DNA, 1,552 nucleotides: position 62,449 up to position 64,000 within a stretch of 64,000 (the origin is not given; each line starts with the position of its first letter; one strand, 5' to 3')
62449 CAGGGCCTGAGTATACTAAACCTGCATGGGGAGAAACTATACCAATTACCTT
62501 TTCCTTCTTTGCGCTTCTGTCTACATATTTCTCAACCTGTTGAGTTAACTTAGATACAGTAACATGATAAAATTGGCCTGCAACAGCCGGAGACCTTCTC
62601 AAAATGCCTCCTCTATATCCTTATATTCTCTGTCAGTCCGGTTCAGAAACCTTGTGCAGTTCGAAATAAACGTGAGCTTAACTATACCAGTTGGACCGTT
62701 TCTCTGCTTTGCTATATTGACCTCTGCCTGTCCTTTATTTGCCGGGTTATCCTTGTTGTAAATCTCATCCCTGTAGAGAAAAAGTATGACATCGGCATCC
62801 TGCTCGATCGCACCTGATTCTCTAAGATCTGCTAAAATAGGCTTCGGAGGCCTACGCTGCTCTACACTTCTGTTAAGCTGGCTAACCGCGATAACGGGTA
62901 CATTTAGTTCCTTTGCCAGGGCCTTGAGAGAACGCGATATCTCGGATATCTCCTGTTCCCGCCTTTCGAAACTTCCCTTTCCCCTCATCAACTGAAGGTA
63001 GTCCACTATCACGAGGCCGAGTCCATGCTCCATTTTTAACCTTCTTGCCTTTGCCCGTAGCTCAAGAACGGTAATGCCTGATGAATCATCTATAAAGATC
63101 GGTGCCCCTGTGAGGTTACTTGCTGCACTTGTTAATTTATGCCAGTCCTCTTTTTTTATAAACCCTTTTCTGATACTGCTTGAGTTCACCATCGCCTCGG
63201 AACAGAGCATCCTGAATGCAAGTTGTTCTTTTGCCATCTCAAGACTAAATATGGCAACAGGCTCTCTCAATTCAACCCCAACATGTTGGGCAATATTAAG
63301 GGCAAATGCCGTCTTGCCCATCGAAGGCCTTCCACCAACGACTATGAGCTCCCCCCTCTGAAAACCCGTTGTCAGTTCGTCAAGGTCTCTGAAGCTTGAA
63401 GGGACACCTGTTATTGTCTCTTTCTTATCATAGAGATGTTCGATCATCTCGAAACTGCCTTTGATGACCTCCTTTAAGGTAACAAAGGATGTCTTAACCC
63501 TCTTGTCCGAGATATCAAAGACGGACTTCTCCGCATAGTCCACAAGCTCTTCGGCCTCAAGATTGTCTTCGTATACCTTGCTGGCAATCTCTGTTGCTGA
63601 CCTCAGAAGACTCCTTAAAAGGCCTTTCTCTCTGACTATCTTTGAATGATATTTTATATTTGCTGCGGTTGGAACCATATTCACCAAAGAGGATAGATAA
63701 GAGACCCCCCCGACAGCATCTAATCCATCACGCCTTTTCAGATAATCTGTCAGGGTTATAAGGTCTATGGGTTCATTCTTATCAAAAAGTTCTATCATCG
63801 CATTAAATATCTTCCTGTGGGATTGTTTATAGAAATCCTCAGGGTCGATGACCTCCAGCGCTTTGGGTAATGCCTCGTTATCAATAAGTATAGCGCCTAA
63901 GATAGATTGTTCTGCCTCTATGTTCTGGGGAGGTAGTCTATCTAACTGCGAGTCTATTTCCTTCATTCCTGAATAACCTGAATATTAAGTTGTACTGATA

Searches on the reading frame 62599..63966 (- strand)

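Call 90: search_protein_families(library=pfam, proteins=[window:62599-63966:-], max_evalue=0.00001)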
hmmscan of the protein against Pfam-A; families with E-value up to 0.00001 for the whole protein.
window:62599-63966:- (455 aa): 3 families
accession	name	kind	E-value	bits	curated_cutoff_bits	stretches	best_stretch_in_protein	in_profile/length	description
PF03796.21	DnaB_C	-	2.6e-109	365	27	1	187-442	1-255/255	DnaB-like helicase C terminal domain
PF00772.26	DnaB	-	1.4e-38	131.5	23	1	12-113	2-103/103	DnaB-like helicase N terminal domain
PF13481.12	AAA_25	-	2e-12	47.6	27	1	188-365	15-191/195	AAA domain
